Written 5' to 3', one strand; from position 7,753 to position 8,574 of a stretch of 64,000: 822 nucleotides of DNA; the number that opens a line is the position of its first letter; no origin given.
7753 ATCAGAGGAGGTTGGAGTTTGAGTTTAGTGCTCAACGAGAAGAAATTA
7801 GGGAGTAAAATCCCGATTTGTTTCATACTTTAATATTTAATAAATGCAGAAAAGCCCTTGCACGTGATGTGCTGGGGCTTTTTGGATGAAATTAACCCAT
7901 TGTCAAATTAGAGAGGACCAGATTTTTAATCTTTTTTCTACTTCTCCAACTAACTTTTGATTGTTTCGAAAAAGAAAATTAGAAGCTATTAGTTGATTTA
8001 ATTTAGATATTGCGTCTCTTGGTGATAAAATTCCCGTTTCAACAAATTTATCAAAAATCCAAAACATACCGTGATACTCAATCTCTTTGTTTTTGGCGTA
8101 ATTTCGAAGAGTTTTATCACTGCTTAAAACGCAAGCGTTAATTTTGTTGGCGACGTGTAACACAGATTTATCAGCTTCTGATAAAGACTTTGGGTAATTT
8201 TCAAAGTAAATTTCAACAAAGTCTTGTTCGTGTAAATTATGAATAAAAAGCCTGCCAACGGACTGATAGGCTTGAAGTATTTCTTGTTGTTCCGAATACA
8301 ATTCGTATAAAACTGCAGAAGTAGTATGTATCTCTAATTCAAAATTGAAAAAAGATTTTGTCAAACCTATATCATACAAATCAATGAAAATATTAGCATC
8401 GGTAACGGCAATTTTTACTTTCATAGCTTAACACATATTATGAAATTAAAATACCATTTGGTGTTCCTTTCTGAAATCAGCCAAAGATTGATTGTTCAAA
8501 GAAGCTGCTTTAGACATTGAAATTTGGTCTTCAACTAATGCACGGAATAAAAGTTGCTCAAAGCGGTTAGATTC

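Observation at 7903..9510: Fused XRE-HTH/ImmA-IrrE metallopeptidase with a downstream PIN-like gene: an autonomous toxin-type module, or a one-protein CapH/CapP-like CBASS regulator?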

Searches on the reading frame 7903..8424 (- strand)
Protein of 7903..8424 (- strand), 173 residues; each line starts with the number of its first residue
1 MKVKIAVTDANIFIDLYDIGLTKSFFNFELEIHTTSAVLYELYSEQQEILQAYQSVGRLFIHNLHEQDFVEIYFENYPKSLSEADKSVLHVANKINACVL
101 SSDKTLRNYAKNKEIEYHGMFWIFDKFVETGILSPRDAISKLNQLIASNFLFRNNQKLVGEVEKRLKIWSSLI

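Call 5: search_protein_families(library=pfam, proteins=[window:7903-8424:-], max_evalue=0.1)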
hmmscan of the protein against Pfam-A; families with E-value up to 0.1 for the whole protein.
window:7903-8424:- (173 aa): 1 family
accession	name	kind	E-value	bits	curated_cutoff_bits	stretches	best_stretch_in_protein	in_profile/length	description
PF11977.14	RNase_Zc3h12a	-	0.024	14.8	23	1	60-112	62-116/154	Zc3h12a-like Ribonuclease NYN domain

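Call 6: search_protein_families(library=padloc, proteins=[window:7903-8424:-], max_evalue=0.1)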
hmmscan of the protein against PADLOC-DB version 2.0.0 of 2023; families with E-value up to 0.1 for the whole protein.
window:7903-8424:- (173 aa): 2 families
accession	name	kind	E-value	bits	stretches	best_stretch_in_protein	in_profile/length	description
PDLC05071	PDC-S70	-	1.6e-06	26.3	1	5-145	2-141/161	-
PDLC04390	PDC-M07A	-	0.045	10.8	1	35-110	111-182/321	-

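Call 8: search_protein_families(library=ncbifam, proteins=[window:7903-8424:-], max_evalue=0.1)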
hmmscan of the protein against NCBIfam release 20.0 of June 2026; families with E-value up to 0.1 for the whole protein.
window:7903-8424:- (173 aa): 3 families
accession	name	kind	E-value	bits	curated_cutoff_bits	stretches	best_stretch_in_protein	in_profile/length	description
NF009147.0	PRK12496.1-4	equivalog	3.1e-05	23.5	311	1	5-120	6-116/170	hypothetical protein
NF009148.0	PRK12496.1-5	equivalog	0.0038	17.1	243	1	80-119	73-112/163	hypothetical protein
NF009146.0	PRK12496.1-3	equivalog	0.0076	16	268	1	79-119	70-110/162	hypothetical protein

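Call 9: find_homologous_proteins(query=window:7903-8424:-, max_evalue=0.001)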
Query window:7903-8424:- (173 aa): 680 proteins with E <= 0.001 among 702 candidates; the best 120 are listed.
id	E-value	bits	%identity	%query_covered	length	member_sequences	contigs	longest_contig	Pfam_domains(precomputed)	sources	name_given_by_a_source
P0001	1.7e-107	374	100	100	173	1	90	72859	PF11848.14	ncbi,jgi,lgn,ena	ncbi:MAG: PIN domain-containing protein [Paludibacteraceae bacterium]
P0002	6.8e-107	372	99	100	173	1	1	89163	PF11848.14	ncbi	-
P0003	6.1e-99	346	100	92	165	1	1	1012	PF11848.14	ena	-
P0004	4.3e-92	324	88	98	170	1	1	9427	PF11848.14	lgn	-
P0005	7.5e-92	323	88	100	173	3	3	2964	PF11848.14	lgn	-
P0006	1.7e-91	322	86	98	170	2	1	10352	PF11848.14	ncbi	-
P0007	1.9e-91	322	87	98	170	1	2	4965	PF11848.14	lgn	-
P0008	2.1e-91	322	86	98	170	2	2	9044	PF11848.14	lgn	-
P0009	2.4e-91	322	88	98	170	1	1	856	PF11848.14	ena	-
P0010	2.5e-91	322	87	98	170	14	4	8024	PF11848.14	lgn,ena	-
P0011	5.2e-91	321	86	98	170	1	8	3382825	PF11848.14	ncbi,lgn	ncbi:hypothetical protein MASR2M117_16870 [Paludibacter sp.]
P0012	9.5e-91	320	87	98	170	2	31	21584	PF11848.14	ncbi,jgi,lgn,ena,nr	ncbi:MAG: hypothetical protein KDE33_02545 [Bacteroidetes bacterium]|nr:hypothetical protein [Bacter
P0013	1.1e-90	319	87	98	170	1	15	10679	PF11848.14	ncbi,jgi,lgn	-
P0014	1.2e-90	319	87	98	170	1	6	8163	PF11848.14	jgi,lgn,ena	-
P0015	1.5e-90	319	87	98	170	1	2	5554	PF11848.14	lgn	-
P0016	1.5e-90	319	86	98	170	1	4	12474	PF11848.14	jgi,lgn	jgi:rRNA-processing protein FCF1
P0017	1.6e-90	319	86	98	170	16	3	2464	PF11848.14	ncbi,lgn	-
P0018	1.8e-90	319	86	98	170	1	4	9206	PF11848.14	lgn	-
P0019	2.0e-90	319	86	98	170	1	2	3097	PF11848.14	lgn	-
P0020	2.9e-90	318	86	98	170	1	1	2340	PF11848.14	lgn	-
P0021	3.4e-90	318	86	98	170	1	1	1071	PF11848.14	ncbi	-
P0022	3.9e-90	318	86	98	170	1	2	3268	PF11848.14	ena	-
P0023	4.6e-90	317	85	98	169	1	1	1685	PF11848.14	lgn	-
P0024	7.5e-90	317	87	98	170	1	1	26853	PF11848.14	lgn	-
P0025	7.8e-90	317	86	98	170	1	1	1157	PF11848.14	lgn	-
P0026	1.1e-89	316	85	98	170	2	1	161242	PF11848.14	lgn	-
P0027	2.0e-89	315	85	98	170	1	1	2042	PF11848.14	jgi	-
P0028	5.1e-89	314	86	98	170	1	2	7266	PF11848.14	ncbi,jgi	jgi:rRNA-processing protein FCF1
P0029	5.7e-89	314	86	98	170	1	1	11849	PF11848.14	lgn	-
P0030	6.1e-89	314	83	98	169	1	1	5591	PF11848.14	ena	-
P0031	9.2e-89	313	83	99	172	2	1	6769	PF11848.14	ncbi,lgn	-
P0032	1.3e-88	313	85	98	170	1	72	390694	PF11848.14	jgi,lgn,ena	jgi:rRNA-processing protein FCF1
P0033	1.4e-88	313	85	97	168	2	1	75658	PF11848.14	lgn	-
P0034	1.7e-88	312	84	98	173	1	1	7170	PF11848.14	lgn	-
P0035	2.4e-88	312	83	98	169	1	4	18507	PF11848.14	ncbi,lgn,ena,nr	ncbi:MAG TPA: hypothetical protein PK110_11210 [Niabella sp.]|nr:hypothetical protein [Niabella sp.]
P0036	2.5e-88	312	82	98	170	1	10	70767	PF11848.14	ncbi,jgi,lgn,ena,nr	ncbi:MAG: hypothetical protein WCR58_10810 [Bacteroidales bacterium]|jgi:rRNA-processing protein FCF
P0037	4.0e-88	311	83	98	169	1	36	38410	PF11848.14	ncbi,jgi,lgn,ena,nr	ncbi:MAG TPA: hypothetical protein PLS00_04705 [Niabella sp.]|jgi:rRNA-processing protein FCF1|nr:hy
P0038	4.7e-88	311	83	98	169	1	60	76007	PF11848.14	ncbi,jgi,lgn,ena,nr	ncbi:MAG: hypothetical protein M9959_15745 [Chitinophagaceae bacterium]|nr:hypothetical protein [Chi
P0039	5.4e-88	311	83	98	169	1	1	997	PF11848.14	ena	-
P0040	6.3e-88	310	82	98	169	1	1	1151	PF11848.14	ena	-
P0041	1.2e-87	310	84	98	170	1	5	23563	PF11848.14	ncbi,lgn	-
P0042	1.6e-87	309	83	98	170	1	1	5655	PF11848.14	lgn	-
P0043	3.0e-87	308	83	98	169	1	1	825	PF11848.14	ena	-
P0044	3.5e-87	308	82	98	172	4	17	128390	PF11848.14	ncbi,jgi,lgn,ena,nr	ncbi:MAG: hypothetical protein BWY08_01669 [Bacteroidetes bacterium ADurb.Bin174]|jgi:rRNA-processin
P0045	4.2e-87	308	83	97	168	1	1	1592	PF11848.14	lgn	-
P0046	1.0e-86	307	83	98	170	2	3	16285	PF11848.14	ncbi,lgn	-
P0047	1.2e-86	306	83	98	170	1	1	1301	PF11848.14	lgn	-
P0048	1.4e-86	306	84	98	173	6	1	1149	PF11848.14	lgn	-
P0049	1.7e-86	306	81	98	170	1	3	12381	PF11848.14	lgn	-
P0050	2.3e-86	305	81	98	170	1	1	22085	PF11848.14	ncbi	-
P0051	2.7e-86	305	82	98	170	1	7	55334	PF11848.14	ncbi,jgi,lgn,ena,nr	ncbi:MAG TPA: hypothetical protein PLW77_03785 [Bacteroidales bacterium]|nr:hypothetical protein [Ba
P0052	4.0e-86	305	83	98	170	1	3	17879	PF11848.14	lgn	-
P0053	4.1e-86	305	80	98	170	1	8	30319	PF11848.14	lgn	-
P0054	9.2e-86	303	82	98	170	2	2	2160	PF11848.14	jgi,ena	-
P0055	1.0e-85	303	83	98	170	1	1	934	PF11848.14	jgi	jgi:rRNA-processing protein FCF1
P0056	5.8e-85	301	81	97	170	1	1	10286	PF11848.14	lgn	-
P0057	6.0e-85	301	82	98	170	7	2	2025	PF11848.14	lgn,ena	-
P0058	7.6e-85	300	78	99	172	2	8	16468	PF11848.14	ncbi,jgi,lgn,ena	-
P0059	9.3e-85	300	82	98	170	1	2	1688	PF11848.14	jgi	jgi:rRNA-processing protein FCF1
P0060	2.4e-84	299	81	98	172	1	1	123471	PF11848.14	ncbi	-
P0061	2.9e-84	299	83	98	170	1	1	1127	PF11848.14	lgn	-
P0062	7.9e-84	297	80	98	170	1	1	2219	PF11848.14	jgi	jgi:rRNA-processing protein FCF1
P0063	1.5e-83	296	82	98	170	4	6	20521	PF11848.14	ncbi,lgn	-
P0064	1.8e-83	296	80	99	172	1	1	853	PF11848.14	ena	-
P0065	2.9e-83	295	80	99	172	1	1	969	PF11848.14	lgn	-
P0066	7.8e-83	294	77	98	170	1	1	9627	PF11848.14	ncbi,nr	ncbi:MAG: hypothetical protein MH472_10110 [Bacteroidia bacterium]|nr:hypothetical protein [Bacteroi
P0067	1.3e-82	293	82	98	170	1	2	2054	PF11848.14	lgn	-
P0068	1.4e-82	293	80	98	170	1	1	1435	PF11848.14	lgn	-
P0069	4.9e-82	291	80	98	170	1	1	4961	PF11848.14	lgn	-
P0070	8.0e-82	291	79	98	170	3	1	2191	PF11848.14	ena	-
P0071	1.3e-81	290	80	98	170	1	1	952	PF11848.14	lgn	-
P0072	1.5e-81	290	78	98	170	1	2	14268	PF11848.14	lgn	-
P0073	2.1e-81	289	74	98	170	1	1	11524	PF11848.14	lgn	-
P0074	2.7e-81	289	79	97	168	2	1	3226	PF11848.14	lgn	-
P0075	3.6e-81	289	79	98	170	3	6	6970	PF11848.14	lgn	-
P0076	4.2e-81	288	78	98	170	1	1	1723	PF11848.14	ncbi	-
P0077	5.5e-81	288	78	98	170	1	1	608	PF11848.14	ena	-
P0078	6.8e-81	288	77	98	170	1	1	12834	PF11848.14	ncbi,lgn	-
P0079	8.1e-81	287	75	98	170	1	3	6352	PF11848.14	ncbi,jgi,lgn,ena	-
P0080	8.9e-81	287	75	98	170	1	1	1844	PF11848.14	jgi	jgi:rRNA-processing protein FCF1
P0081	8.9e-81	287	80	98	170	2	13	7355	PF11848.14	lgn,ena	-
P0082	1.3e-80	287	75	98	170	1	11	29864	PF11848.14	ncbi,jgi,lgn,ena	jgi:rRNA-processing protein FCF1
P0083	1.8e-80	286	76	98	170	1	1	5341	PF11848.14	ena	-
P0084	2.5e-80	286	82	92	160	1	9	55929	PF11848.14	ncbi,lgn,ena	-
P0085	4.1e-80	285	74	98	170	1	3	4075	PF11848.14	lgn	-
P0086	4.4e-80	285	74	98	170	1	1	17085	PF11848.14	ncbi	-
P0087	4.5e-80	285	77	98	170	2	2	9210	PF11848.14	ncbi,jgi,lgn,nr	ncbi:MAG: hypothetical protein FGM41_13400 [Bacteroidetes bacterium]|jgi:rRNA-processing protein FCF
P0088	3.4e-79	282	75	98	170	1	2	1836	PF11848.14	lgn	-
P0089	4.5e-79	282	73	98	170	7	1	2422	PF11848.14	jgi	jgi:rRNA-processing protein FCF1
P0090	5.9e-79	281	75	98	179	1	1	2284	PF11848.14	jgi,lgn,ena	-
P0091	7.3e-79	281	75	98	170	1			PF11848.14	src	-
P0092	7.3e-79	281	77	99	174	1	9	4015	PF11848.14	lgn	-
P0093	7.8e-79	281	74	98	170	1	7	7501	PF11848.14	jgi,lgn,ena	-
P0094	8.1e-79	281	75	98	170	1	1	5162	PF11848.14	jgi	jgi:rRNA-processing protein FCF1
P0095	1.0e-78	281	76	98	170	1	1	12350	PF11848.14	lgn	-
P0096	1.1e-78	280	76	98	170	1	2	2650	PF11848.14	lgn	-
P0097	1.1e-78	280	78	98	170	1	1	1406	PF11848.14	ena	-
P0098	1.5e-78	280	73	98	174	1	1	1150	PF11848.14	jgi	jgi:rRNA-processing protein FCF1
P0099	1.6e-78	280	76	98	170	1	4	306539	PF11848.14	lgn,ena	-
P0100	1.6e-78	280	74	98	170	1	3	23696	PF11848.14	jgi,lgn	jgi:rRNA-processing protein FCF1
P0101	1.7e-78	280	74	98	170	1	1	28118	PF11848.14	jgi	jgi:rRNA-processing protein FCF1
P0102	1.7e-78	280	76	98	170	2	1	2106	PF11848.14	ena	-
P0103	1.9e-78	280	76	98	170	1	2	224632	PF11848.14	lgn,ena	-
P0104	1.9e-78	280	73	99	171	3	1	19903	PF11848.14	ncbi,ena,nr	ncbi:MAG TPA: hypothetical protein DEQ30_05340 [Porphyromonadaceae bacterium]|nr:hypothetical protei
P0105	2.1e-78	280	73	99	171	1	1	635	PF11848.14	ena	-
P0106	2.1e-78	280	74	98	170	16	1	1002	PF11848.14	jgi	jgi:rRNA-processing protein FCF1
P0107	2.1e-78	280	73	98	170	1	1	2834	PF11848.14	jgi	-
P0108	2.4e-78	279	73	98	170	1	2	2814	PF11848.14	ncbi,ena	-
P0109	2.5e-78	279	77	98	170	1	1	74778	PF11848.14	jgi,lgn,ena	jgi:rRNA-processing protein FCF1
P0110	2.7e-78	279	75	98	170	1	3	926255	PF11848.14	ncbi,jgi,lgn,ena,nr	ncbi:MAG: hypothetical protein KDE33_08620 [Bacteroidetes bacterium]|nr:hypothetical protein [Bacter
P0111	3.2e-78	279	73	98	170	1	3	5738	PF11848.14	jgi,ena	-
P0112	3.2e-78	279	75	98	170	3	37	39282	PF11848.14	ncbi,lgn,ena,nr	ncbi:MAG TPA: hypothetical protein PLL08_05370 [Bacteroidales bacterium]|nr:hypothetical protein [Ba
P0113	3.6e-78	279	73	98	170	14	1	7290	PF11848.14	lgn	-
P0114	3.7e-78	279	78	98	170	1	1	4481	PF11848.14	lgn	-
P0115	3.8e-78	279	74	98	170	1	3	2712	PF11848.14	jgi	jgi:rRNA-processing protein FCF1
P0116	4.7e-78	278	73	98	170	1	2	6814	PF11848.14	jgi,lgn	jgi:rRNA-processing protein FCF1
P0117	5.6e-78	278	74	98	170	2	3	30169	PF11848.14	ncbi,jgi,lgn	jgi:rRNA-processing protein FCF1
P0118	6.0e-78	278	72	98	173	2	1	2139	PF11848.14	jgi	-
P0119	8.6e-78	278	82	90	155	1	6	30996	PF11848.14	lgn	-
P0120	9.0e-78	277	72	98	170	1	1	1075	PF11848.14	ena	-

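Call 10: find_encoding_contigs(protein=P0001, flank=8000, max_places=10)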
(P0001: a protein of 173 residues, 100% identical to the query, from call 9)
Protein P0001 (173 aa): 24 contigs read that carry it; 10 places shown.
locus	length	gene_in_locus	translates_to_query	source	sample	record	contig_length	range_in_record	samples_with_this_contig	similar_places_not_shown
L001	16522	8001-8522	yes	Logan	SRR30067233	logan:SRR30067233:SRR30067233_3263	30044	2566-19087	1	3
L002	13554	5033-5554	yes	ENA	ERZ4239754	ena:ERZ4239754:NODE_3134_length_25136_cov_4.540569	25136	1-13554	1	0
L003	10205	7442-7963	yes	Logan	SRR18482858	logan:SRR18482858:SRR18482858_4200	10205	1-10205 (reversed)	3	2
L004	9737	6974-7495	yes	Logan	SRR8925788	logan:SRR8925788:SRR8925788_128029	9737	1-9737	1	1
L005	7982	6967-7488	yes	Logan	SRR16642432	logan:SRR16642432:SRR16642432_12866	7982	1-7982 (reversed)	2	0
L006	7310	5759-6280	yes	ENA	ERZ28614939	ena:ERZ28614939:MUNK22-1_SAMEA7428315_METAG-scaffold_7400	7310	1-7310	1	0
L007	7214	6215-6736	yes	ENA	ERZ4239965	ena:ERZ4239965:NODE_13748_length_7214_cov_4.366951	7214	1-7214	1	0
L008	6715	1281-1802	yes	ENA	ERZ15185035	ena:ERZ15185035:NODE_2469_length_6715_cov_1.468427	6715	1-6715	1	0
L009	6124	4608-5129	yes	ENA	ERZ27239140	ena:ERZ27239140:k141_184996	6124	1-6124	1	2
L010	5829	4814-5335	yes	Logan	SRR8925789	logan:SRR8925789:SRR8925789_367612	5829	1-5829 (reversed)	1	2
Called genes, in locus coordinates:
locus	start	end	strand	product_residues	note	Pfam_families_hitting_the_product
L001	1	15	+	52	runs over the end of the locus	-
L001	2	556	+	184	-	-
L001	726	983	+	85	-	-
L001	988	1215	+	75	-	-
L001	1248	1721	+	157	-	-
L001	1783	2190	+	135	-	PF14058:PcfK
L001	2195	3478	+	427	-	PF14284:PcfJ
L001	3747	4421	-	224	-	-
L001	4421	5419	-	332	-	PF18144:SMODS (weak), PF21654:DncV-like_NTFase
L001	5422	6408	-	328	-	PF01734:Patatin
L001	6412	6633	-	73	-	PF09954:DUF2188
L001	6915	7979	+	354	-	PF01381:HTH_3, PF12844:HTH_19, PF06114:Peptidase_M78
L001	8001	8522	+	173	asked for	PF11848:DUF3368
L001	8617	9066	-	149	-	PF12988:TraQ_transposon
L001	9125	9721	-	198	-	PF10626:TraO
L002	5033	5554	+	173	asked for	PF11848:DUF3368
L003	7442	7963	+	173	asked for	PF11848:DUF3368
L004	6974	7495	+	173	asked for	PF11848:DUF3368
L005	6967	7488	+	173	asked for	PF11848:DUF3368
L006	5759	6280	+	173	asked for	PF11848:DUF3368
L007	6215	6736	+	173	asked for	PF11848:DUF3368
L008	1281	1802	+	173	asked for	PF11848:DUF3368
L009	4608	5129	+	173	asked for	PF11848:DUF3368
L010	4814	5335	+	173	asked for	PF11848:DUF3368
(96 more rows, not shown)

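Call 11: find_encoding_contigs(protein=P0032, flank=8000, max_places=8)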
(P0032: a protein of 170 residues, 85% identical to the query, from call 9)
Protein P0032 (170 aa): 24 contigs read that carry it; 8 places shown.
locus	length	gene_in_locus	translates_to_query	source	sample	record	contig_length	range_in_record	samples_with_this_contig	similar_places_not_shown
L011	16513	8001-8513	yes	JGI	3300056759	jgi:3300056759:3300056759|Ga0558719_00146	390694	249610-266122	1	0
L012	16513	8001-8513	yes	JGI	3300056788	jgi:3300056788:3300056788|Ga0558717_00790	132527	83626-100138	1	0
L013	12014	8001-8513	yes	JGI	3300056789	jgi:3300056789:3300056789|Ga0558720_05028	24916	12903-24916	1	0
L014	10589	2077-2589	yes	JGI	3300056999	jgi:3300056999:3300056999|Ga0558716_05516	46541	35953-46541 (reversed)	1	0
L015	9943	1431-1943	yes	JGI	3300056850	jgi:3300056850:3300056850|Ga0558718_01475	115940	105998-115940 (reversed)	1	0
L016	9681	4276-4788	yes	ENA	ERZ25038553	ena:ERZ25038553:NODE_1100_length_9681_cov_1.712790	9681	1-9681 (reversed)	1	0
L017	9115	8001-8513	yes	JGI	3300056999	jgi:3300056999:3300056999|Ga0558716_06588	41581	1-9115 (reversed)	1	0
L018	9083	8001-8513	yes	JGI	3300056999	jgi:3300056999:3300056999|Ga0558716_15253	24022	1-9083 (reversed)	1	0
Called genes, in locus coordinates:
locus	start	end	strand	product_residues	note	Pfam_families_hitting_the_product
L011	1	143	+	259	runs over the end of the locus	PF02661:Fic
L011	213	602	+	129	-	PF05635:23S_rRNA_IVP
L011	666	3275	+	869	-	PF04851:ResIII, PF00270:DEAD (faint)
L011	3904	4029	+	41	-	-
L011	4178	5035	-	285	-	PF20247:DUF6602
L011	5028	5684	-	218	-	PF02810:SEC-C (weak)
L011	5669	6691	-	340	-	PF18144:SMODS (weak)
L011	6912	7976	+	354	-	PF01381:HTH_3, PF12844:HTH_19 (weak), PF13560:HTH_31 (faint), PF06114:Peptidase_M78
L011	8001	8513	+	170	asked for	PF11848:DUF3368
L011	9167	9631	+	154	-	PF06414:Zeta_toxin, PF13671:AAA_33 (weak)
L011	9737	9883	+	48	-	-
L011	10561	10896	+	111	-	PF05973:Gp49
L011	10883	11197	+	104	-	PF13560:HTH_31, PF12844:HTH_19, PF01381:HTH_3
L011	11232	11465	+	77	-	-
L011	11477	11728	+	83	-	-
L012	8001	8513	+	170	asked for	PF11848:DUF3368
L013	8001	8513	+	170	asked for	PF11848:DUF3368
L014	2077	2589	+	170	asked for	PF11848:DUF3368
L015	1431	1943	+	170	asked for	PF11848:DUF3368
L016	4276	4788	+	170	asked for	PF11848:DUF3368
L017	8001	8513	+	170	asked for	PF11848:DUF3368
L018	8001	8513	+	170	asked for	PF11848:DUF3368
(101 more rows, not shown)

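Call 18: search_solved_structures(query=A1, max_evalue=10, show_alignments=2)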
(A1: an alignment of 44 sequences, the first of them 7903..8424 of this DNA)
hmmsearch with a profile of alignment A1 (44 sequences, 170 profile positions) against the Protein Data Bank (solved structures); distinct sequences matched with E-value up to 10: 3.
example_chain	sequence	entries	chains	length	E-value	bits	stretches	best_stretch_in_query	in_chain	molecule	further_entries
1fad_A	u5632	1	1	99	0.18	14.6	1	73-112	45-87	PROTEIN (FADD PROTEIN)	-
2lcq_A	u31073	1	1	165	0.18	14.6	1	27-112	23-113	Putative toxin VapC6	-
3i8o_A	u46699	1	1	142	0.41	13.4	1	56-117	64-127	KH domain-containing protein MJ1533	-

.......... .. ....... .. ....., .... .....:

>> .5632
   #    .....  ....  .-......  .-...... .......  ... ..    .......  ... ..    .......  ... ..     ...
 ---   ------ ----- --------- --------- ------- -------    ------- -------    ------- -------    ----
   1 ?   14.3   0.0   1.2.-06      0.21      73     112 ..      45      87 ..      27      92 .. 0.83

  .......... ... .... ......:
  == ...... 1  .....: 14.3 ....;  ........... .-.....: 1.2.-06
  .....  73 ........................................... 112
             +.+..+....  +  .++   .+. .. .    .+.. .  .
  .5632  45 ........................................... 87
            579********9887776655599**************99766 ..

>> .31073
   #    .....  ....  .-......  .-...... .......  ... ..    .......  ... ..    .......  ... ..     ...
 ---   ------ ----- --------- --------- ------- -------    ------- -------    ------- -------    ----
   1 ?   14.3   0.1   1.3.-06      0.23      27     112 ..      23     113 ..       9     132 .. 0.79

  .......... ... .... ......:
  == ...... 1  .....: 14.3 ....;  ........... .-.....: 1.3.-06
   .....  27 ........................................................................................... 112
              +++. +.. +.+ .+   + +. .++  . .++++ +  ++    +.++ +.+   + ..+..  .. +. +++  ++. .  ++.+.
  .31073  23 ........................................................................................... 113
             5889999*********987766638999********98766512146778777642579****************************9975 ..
